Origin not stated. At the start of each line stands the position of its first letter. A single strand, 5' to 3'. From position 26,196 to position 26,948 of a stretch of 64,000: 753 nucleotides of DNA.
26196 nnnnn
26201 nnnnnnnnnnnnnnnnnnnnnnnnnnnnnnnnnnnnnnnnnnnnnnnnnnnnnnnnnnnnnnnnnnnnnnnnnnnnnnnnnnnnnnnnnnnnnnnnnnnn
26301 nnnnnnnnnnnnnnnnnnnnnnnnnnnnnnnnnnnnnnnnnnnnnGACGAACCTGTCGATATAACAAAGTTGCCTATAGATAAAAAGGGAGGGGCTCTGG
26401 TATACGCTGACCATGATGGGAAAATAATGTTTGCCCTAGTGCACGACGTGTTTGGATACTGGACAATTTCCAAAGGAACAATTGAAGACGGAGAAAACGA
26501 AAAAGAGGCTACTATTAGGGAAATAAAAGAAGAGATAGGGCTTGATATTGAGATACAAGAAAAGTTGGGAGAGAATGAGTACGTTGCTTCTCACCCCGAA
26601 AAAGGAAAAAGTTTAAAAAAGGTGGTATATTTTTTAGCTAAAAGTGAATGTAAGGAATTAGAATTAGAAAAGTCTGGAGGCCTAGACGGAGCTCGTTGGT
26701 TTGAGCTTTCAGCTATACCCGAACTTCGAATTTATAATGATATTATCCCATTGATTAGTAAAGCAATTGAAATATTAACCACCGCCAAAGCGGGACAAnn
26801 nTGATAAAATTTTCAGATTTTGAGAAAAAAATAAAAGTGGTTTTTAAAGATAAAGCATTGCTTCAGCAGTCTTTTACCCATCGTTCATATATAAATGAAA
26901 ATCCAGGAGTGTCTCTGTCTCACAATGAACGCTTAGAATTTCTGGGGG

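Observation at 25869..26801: NusB fused to a Nudix hydrolase domain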

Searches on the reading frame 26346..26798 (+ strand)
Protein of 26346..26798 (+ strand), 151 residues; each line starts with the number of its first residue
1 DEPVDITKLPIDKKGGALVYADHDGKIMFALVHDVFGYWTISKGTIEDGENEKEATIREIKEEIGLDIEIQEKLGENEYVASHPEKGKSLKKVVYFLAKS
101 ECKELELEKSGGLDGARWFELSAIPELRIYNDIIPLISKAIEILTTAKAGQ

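Call 13: search_protein_representatives(protein=window:26346-26798:+)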
Query: 151 residues. Proteins with E-value up to 0.001 (for the whole library): 2899; up to 1e-10: 168; up to 1e-30: 26. The best 150 are listed.
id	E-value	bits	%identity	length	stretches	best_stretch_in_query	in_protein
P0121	4.6e-70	250.6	81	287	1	2-145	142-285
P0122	1.2e-54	200.5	67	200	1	8-145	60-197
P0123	6.5e-54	198.2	63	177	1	1-145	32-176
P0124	9.1e-41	155.5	49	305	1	3-147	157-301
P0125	2.1e-40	154.4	52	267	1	4-146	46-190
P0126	5.1e-39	149.9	51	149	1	12-146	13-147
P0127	7.5e-39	149.3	81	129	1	57-145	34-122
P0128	1.3e-38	148.5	51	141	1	9-146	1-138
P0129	3.8e-38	147.0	52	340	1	13-149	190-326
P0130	9.0e-38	145.8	51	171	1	9-144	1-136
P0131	1.2e-37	145.4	47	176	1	7-145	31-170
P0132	2.4e-37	144.4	51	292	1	11-144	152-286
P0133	6.6e-36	139.8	51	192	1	14-145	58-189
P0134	2.4e-35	138.0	55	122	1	31-146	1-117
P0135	3.3e-35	137.5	46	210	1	7-145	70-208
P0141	2.0e-32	128.4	49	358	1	7-147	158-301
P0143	4.1e-32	127.4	45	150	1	14-146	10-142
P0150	2.8e-29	118.2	46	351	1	8-146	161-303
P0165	5.3e-25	104.4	41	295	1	7-142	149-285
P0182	2.4e-21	92.5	41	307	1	12-145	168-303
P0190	6.8e-20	87.8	39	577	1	9-141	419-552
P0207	1.1e-16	77.4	34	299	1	12-145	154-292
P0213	1.0e-15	74.2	39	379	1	14-148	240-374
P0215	1.7e-15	73.5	36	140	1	13-144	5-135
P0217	2.9e-15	72.8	34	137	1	12-141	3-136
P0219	4.4e-15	72.2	35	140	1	16-148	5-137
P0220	4.9e-15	72.0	34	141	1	17-144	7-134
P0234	1.2e-13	67.5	35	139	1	14-145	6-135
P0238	2.9e-13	66.3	35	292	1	12-145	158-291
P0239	3.1e-13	66.2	33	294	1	7-131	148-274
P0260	1.2e-11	61.1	35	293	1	10-145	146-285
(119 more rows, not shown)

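Call 20: search_solved_structures(query=window:26346-26798:+, max_evalue=0.001, show_alignments=5)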
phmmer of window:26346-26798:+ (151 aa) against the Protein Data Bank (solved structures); distinct sequences matched with E-value up to 0.001: 28.
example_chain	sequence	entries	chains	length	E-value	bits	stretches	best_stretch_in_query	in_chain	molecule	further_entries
1vc8_A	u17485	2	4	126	2.6e-08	37.2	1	26-143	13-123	Ndx1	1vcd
3i7u_A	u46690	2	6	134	4.5e-08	36.4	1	23-143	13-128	AP4A hydrolase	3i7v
1kt9_A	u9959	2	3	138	6e-08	36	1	13-139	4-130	Diadenosine Tetraphosphate Hydrolase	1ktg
1vc9_A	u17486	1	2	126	6.9e-08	35.8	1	26-143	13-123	Ndx1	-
4kg4_A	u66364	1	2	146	7.9e-07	32.4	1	16-128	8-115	mRNA-decapping enzyme subunit 2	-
2jvb_A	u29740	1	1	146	7.9e-07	32.4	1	16-128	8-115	mRNA-decapping enzyme subunit 2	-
4k6e_A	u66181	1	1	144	8.9e-07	32.2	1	16-128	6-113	mRNA-decapping enzyme subunit 2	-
3smd_A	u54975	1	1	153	1.1e-06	32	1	18-115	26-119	MutT/NUDIX family protein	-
3u53_A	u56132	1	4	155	2e-06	31.1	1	31-138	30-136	Bis(5'-nucleosyl)-tetraphosphatase [asymmetrical]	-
4kg3_A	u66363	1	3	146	2.1e-06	31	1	16-128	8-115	mRNA-decapping enzyme subunit 2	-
3id9_A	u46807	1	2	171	3e-06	30.5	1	26-102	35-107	MutT/NUDIX family protein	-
6y3z_A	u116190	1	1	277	3.1e-06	30.4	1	16-128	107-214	m7GpppN-mRNA hydrolase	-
2rrk_A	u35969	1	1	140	6.4e-06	29.4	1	21-85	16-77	CTP pyrophosphohydrolase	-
4ick_A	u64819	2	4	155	1.4e-05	28.3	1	31-138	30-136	Bis(5'-nucleosyl)-tetraphosphatase [asymmetrical]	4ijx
1xsa_A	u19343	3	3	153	1.4e-05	28.3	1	31-137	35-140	Bis(5'-nucleosyl)-tetraphosphatase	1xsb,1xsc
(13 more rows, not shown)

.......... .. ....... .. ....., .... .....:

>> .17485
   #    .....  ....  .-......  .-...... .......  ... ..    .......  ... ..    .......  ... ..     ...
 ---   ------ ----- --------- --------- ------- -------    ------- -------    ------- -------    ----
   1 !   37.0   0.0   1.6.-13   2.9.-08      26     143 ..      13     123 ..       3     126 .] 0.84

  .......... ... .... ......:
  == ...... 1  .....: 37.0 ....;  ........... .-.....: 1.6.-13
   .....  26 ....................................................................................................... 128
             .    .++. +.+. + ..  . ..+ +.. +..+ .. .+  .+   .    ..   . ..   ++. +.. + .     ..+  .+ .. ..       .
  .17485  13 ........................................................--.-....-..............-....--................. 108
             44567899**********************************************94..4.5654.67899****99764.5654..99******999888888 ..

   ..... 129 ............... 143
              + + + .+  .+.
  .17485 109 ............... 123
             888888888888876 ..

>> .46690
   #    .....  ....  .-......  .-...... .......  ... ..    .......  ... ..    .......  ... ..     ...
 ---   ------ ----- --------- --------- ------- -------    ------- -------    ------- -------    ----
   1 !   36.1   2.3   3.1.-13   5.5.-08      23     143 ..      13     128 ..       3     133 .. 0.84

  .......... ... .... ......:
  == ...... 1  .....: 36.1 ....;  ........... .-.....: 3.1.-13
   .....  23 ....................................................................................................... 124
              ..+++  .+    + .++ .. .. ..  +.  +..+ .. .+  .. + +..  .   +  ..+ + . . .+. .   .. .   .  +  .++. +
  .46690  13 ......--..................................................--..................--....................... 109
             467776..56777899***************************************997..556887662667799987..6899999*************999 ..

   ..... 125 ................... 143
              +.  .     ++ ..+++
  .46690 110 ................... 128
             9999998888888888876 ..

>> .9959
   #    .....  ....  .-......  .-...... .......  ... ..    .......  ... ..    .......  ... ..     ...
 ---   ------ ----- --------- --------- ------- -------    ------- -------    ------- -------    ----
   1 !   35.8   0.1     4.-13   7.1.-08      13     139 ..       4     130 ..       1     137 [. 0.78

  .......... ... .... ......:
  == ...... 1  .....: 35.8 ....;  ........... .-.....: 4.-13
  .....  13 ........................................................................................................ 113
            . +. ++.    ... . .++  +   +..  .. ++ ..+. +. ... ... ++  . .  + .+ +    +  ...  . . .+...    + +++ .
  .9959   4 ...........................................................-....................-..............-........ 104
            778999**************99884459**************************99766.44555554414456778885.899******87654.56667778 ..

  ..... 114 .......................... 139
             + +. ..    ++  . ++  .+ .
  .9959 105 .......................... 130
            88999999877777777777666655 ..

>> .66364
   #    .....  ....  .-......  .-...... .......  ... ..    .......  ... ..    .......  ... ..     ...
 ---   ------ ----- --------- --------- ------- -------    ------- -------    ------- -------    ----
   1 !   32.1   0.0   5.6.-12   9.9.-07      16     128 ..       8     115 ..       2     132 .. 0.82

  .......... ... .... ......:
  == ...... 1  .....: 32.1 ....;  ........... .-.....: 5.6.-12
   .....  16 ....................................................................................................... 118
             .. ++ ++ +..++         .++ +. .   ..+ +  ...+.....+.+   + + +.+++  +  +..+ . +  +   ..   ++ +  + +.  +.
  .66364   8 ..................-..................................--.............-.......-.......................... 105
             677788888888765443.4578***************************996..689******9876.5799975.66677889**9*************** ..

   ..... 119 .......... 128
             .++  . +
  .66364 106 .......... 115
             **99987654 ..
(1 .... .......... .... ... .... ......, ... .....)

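Call 22: list_cluster_members(proteins=[P0124, P0129, P0141, P0150, P0165, P0182, P0207, P0238, P0239, P0260])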
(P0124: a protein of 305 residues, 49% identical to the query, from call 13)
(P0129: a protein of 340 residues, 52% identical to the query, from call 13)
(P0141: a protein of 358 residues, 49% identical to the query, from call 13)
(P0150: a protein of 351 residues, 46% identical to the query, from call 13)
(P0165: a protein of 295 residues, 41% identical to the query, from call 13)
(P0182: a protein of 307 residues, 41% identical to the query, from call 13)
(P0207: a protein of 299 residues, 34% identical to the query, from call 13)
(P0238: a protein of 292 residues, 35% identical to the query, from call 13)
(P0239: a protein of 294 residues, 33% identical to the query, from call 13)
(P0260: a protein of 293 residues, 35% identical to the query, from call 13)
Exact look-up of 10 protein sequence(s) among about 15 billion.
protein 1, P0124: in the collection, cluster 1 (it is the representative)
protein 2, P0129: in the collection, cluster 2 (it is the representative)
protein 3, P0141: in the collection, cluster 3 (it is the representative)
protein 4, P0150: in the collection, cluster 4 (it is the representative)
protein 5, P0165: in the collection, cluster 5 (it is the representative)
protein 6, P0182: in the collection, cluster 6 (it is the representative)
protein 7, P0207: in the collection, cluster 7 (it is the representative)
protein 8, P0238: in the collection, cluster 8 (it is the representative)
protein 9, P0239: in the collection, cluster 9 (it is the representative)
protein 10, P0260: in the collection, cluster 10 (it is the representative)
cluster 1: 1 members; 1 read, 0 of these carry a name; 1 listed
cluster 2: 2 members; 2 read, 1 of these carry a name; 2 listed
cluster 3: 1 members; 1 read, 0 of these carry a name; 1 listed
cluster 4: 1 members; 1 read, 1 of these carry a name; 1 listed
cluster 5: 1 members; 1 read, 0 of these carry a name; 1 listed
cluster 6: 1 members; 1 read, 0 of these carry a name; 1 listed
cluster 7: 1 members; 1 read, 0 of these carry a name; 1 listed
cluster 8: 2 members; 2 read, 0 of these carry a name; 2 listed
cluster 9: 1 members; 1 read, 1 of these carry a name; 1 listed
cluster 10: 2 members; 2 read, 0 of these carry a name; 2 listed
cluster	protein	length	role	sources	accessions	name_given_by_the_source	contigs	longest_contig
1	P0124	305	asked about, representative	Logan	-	-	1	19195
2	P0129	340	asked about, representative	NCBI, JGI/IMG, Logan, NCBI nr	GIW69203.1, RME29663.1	transcription antitermination factor NusB [Candidatus Parcubacteria bacterium] | MAG: transcription antitermination factor NusB [Candidatus Parcubacteria bacterium]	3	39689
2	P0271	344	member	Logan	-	-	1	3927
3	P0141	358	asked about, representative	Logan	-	-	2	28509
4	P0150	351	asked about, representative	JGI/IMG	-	transcription antitermination protein NusB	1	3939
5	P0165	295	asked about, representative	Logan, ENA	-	-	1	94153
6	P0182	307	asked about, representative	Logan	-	-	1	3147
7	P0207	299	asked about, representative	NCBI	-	-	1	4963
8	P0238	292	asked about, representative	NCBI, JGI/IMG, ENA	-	-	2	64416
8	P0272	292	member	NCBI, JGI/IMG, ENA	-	-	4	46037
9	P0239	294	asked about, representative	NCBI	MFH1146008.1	MAG: transcription antitermination factor NusB [bacterium]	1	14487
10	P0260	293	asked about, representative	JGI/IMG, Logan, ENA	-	-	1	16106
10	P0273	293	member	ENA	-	-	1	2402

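Call 34: find_related_loci(query=A4, collection=genome_contigs, flank=5000)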
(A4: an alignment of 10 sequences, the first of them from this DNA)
Query A4 (142 aa) in genome_contigs; peptide patterns used: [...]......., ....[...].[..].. (x = any residue, [..] = any of these).
599 stretches matched a pattern (row limit reached: there are more); 581 encode a relative of the query (tblastn E <= 1e-3); the best 80 are kept; 80 distinct loci.
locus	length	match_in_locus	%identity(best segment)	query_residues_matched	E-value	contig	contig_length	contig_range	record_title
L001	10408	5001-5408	84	1-136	1e-72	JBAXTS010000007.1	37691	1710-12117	MAG: bacterium isolate ELA641 MAG641_7, whole genome shotgun sequence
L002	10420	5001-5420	80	1-139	4e-72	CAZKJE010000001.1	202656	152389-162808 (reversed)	MAG TPA_asm: uncultured Candidatus Saccharibacteria bacterium isolate binchicken_co110_376 genome assembly, contig: NODE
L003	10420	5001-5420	84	1-136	7e-72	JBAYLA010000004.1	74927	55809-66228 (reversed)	MAG: Candidatus Paceibacterota bacterium isolate SO_2016_GW1_92 scaffold00774_OW334_2016, whole genome shotgun sequence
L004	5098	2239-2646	81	1-136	9e-72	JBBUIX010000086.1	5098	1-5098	MAG: Patescibacteria group bacterium isolate H43-bin140_1 H43_bin140_1_000000000086, whole genome shotgun sequence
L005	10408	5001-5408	81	1-136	1e-70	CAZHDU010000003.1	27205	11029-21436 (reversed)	MAG TPA_asm: uncultured Candidatus Saccharibacteria bacterium isolate SRP278252_co1_273 genome assembly, contig: NODE_28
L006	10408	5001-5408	80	1-136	1e-68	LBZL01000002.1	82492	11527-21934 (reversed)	MAG: Candidatus Nomurabacteria bacterium GW2011_GWB1_40_7 UU13_C0002, whole genome shotgun sequence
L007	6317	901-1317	73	1-139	1e-67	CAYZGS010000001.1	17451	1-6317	MAG TPA_asm: uncultured Candidatus Saccharibacteria bacterium isolate SRP062349_co1_62 genome assembly, contig: NODE_458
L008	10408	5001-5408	78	1-136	2e-67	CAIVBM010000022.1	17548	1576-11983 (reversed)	uncultured bacterium isolate AM-lipid-01-D10_bin-0933 genome assembly, contig: bin-0933:22/54, whole genome shotgun sequ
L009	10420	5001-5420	79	1-136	8e-68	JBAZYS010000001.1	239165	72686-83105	MAG: Candidatus Paceibacterota bacterium isolate SO_2017_GW1_86 NODE_406_length_239165_cov_3.120261_OW334_2017, whole ge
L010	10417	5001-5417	78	1-139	3e-67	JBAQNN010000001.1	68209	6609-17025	MAG: Minisyncoccia bacterium isolate MFD12002_ilm_asm_bin51 k127_94474, whole genome shotgun sequence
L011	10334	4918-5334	74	1-139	1e-66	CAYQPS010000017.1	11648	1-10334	MAG TPA_asm: uncultured Candidatus Saccharibacteria bacterium isolate SRP136066_co1_148 genome assembly, contig: NODE_69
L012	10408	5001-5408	75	1-136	1e-66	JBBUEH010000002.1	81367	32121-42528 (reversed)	MAG: Patescibacteria group bacterium isolate H52-bin059_1 H52_bin059_1_000000000002, whole genome shotgun sequence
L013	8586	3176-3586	76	1-137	2e-66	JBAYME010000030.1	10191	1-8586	MAG: Candidatus Paceibacterota bacterium isolate SO_2016_LW1_32 scaffold08277_LW64-88_2016, whole genome shotgun sequenc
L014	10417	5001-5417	73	1-139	2e-66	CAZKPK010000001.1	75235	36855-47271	MAG TPA_asm: uncultured Candidatus Saccharibacteria bacterium isolate SRP269290_co1_320 genome assembly, contig: NODE_32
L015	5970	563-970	77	1-136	1e-66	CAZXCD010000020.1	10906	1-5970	MAG TPA_asm: uncultured Candidatus Saccharibacteria bacterium isolate SRP050083_co3_105 genome assembly, contig: NODE_56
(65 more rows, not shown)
